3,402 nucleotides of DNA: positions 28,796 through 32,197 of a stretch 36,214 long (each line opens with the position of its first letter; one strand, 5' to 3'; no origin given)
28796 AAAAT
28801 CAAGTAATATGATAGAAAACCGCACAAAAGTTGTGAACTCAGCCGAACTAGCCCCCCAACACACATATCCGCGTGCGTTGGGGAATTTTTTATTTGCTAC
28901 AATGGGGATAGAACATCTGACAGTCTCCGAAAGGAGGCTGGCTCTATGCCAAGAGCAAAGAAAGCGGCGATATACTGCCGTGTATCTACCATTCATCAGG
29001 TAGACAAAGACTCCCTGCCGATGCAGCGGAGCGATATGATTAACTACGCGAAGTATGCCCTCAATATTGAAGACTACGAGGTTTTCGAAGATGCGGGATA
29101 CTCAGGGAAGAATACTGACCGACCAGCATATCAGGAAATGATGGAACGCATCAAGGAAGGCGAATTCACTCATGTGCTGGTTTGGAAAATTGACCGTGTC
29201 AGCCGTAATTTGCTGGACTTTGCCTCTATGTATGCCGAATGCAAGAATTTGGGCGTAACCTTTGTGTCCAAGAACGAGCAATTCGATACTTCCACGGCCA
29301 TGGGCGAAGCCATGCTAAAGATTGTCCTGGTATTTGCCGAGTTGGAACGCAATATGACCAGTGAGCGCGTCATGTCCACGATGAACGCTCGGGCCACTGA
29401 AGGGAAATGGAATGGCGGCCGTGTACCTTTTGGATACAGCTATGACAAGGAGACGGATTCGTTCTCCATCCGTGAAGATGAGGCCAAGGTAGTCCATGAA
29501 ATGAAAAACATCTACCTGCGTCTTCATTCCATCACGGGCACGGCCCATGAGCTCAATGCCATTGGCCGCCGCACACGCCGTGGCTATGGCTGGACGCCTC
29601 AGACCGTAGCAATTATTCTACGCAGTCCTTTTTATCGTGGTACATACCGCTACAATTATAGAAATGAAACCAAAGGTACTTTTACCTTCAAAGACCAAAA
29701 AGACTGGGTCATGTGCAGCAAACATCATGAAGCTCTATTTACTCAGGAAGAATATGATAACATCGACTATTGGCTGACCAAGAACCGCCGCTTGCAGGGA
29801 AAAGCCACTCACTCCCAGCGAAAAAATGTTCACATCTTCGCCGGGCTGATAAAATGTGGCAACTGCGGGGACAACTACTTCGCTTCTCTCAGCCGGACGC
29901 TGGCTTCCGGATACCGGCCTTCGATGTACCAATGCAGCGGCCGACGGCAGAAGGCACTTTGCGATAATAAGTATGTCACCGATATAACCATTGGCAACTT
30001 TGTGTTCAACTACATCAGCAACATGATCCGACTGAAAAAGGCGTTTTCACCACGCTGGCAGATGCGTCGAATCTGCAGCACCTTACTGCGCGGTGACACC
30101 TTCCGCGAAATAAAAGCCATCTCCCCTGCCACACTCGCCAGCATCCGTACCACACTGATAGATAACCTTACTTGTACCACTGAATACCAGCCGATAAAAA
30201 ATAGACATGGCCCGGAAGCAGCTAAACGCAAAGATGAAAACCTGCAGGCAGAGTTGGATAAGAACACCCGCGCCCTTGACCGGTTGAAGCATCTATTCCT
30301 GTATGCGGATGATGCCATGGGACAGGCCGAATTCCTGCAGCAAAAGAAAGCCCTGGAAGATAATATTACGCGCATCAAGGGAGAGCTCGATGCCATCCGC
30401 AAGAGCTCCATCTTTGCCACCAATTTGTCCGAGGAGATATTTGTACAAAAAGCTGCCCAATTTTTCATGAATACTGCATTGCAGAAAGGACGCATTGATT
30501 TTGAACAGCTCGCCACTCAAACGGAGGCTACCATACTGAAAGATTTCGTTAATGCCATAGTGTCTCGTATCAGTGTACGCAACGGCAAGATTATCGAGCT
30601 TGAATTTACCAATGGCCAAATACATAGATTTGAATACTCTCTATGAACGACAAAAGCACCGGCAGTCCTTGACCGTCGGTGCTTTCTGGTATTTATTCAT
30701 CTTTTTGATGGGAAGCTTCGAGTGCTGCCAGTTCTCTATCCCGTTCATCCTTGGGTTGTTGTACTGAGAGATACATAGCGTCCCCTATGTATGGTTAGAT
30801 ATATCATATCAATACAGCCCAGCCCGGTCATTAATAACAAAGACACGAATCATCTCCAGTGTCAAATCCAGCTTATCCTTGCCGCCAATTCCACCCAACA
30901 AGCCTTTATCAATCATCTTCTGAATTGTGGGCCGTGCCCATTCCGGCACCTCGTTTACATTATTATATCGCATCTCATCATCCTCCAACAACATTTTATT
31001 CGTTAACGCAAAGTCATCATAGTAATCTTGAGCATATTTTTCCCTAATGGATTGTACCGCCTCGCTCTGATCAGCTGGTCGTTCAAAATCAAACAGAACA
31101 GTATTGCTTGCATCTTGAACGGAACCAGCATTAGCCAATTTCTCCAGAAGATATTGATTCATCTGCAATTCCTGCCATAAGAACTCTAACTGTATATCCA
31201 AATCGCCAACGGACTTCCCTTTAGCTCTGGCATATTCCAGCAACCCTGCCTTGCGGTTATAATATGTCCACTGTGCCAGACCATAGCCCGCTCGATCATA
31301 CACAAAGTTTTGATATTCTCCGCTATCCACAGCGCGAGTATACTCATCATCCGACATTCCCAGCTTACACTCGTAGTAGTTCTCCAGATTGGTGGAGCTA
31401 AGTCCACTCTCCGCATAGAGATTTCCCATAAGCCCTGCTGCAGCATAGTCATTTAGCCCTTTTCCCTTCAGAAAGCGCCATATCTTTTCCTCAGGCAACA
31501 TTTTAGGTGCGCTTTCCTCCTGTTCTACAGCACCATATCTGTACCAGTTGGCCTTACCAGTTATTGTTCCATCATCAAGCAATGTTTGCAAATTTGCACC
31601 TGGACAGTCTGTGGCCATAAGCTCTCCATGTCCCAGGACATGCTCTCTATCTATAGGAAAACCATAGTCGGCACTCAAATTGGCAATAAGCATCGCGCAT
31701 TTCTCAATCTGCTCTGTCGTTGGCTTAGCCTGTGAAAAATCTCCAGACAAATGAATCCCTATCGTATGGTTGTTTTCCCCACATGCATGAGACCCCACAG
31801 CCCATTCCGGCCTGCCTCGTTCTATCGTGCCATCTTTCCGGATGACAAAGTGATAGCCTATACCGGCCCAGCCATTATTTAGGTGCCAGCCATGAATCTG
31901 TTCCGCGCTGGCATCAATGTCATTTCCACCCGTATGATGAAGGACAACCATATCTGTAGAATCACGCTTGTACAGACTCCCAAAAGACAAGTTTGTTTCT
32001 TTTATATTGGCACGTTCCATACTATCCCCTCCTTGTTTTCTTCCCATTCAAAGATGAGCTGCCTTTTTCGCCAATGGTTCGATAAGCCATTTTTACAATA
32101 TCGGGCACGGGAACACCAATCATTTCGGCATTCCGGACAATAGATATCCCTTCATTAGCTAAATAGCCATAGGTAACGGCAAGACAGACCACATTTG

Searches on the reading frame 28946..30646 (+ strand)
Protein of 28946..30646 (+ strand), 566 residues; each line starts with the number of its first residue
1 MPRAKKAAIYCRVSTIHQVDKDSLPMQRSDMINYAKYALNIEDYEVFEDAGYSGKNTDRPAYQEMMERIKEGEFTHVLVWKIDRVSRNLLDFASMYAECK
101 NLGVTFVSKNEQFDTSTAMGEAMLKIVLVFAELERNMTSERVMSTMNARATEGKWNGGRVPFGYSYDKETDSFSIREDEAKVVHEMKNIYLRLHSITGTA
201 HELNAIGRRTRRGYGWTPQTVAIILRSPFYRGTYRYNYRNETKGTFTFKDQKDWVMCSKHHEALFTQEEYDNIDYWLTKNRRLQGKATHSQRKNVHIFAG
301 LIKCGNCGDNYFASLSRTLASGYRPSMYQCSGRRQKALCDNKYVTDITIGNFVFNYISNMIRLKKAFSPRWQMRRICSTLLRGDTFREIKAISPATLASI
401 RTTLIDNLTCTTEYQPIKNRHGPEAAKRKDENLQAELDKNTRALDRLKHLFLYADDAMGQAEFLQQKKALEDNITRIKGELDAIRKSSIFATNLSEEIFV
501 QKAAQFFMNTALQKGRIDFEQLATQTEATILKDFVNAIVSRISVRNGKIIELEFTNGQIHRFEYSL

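Call 12: search_protein_families(library=pfam, proteins=[window:28946-30646:+], max_evalue=0.001)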
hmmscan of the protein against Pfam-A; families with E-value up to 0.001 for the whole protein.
window:28946-30646:+ (566 aa): 3 families
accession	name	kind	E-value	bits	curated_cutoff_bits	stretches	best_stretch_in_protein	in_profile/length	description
PF00239.26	Resolvase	-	5.2e-39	134.1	23.3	1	7-155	1-145/145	Resolvase, N terminal domain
PF07508.19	Recombinase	-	9.1e-20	71.3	21.1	1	177-275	1-97/102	Recombinase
PF13408.12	Zn_ribbon_recom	-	5.7e-09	36.7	25.3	1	297-357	1-57/58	Recombinase zinc beta ribbon domain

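Call 89: find_encoding_contigs(protein=window:28946-30643:+, flank=4000, max_places=5)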
Protein window:28946-30643:+ (566 aa): 1 contig read that carries it; 1 place shown.
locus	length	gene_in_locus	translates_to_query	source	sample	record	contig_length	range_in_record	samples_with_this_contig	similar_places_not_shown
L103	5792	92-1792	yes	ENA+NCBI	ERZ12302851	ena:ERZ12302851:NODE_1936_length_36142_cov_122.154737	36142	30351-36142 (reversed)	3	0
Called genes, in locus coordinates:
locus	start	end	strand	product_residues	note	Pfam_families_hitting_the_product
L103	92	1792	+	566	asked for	PF00239:Resolvase, PF07508:Recombinase, PF13408:Zn_ribbon_recom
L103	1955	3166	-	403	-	PF01510:Amidase_2, PF18013:Phage_lysozyme2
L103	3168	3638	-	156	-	PF05105:Phage_holin_4_1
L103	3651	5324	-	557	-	-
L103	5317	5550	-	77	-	-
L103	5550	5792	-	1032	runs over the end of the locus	PF13385:Laminin_G_3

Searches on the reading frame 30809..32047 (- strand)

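Call 12: search_protein_families(library=pfam, proteins=[window:30809-32047:-], max_evalue=0.001)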
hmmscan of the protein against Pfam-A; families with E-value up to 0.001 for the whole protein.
window:30809-32047:- (412 aa): 2 families
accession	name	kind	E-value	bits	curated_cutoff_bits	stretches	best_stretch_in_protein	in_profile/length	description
PF18013.6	Phage_lysozyme2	-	5.4e-32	111.3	28.2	1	187-346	4-140/140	Phage tail lysozyme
PF01510.30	Amidase_2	-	8.3e-21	75.1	26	1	30-150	4-130/131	N-acetylmuramoyl-L-alanine amidase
